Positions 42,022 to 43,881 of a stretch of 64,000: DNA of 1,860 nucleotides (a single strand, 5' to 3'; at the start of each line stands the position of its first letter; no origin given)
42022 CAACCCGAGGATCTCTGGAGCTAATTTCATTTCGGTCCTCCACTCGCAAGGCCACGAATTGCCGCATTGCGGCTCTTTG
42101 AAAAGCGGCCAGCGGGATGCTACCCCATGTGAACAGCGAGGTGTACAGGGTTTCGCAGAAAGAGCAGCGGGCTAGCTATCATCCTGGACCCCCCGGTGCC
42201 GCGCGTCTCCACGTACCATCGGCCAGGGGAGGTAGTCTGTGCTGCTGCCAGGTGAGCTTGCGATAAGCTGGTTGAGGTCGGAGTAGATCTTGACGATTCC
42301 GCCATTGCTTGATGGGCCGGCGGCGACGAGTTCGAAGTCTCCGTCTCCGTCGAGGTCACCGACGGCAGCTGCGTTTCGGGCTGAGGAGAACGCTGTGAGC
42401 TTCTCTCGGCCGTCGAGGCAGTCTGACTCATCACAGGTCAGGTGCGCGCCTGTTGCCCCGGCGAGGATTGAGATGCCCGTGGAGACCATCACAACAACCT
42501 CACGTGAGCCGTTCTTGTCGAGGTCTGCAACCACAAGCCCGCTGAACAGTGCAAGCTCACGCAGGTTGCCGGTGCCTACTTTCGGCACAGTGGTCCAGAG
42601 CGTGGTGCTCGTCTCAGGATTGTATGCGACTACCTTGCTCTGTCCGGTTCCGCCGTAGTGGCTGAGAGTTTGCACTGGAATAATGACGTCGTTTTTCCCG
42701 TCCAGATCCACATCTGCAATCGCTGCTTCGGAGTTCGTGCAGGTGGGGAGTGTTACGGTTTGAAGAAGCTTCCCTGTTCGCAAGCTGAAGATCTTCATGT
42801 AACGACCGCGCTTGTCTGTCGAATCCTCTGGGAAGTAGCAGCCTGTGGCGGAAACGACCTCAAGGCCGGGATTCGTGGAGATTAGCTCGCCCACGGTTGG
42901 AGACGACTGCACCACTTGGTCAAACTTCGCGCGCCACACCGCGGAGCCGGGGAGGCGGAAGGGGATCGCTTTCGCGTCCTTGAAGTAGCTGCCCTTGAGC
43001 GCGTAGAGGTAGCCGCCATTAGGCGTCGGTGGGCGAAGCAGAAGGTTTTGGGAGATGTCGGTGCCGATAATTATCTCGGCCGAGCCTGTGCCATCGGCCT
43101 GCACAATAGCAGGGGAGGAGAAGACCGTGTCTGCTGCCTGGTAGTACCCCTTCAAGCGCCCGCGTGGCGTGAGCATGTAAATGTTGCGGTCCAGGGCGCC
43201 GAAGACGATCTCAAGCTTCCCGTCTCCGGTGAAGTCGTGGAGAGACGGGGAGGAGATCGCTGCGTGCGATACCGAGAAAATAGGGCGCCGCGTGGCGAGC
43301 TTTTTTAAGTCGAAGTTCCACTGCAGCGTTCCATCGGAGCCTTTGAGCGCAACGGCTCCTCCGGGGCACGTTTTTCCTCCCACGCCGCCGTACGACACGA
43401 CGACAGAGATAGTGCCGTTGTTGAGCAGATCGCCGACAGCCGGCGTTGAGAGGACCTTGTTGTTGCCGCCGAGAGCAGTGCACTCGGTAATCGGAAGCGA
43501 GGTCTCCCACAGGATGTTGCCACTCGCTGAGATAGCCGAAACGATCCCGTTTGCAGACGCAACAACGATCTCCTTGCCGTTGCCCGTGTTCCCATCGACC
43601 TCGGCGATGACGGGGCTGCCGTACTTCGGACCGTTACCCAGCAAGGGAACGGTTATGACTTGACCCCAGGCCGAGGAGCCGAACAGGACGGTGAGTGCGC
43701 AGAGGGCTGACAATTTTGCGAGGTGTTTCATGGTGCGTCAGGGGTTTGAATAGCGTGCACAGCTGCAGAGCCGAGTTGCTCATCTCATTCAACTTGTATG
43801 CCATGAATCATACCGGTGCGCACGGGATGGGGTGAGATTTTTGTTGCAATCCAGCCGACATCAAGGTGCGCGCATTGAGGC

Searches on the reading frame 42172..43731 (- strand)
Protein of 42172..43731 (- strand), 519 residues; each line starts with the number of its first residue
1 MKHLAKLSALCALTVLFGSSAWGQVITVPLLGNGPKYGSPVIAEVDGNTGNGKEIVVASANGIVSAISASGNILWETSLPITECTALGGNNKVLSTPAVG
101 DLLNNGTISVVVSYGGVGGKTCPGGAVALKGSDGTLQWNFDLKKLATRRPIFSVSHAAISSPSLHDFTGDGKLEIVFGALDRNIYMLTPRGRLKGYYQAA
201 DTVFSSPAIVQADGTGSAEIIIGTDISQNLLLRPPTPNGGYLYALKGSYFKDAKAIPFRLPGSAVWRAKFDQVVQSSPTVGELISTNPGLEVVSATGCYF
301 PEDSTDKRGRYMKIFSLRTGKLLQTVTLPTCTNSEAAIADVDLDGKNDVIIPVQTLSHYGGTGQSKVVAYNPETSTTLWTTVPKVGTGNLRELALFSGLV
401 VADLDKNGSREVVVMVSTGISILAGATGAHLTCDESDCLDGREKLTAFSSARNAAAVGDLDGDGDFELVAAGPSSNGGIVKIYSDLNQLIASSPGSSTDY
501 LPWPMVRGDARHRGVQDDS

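Call 71: find_encoding_contigs(protein=window:42172-43731:-, flank=10000, max_places=1)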
Protein window:42172-43731:- (519 aa): 9 contigs read that carry it; 1 place shown.
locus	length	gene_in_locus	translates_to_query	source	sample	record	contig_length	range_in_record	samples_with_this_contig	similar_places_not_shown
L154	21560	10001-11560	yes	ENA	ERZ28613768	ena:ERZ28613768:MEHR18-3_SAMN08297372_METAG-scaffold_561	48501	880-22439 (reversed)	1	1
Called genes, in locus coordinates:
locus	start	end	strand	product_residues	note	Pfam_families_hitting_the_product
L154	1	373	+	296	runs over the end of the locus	-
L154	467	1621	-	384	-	-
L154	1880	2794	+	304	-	-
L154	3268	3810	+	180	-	-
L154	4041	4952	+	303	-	PF01063:Aminotran_4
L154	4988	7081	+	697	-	PF01817:CM_2, PF00800:PDT, PF01842:ACT, PF00793:DAHP_synth_1, PF03102:NeuB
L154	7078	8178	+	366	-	PF00465:Fe-ADH (weak), PF13685:Fe-ADH_2 (weak), PF01761:DHQ_synthase, PF24621:DHQS_C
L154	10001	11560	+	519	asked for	PF13360:PQQ_2 (faint), PF13570:Beta-prop_ACSF4 (faint), PF13517:FG-GAP_3 (faint), PF25292:Beta-prop_CGLA (faint), PF21348:RGL11_C (faint), PF01839:FG-GAP (faint)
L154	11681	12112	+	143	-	-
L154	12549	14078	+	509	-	-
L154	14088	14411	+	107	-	-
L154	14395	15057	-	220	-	PF00702:Hydrolase, PF12710:HAD, PF13419:HAD_2, PF13242:Hydrolase_like (weak)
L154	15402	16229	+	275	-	-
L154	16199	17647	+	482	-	PF03807:F420_oxidored (faint), PF01202:SKI, PF08501:Shikimate_dh_N, PF01488:Shikimate_DH (weak), PF18317:SDH_C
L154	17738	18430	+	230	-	PF01487:DHquinase_I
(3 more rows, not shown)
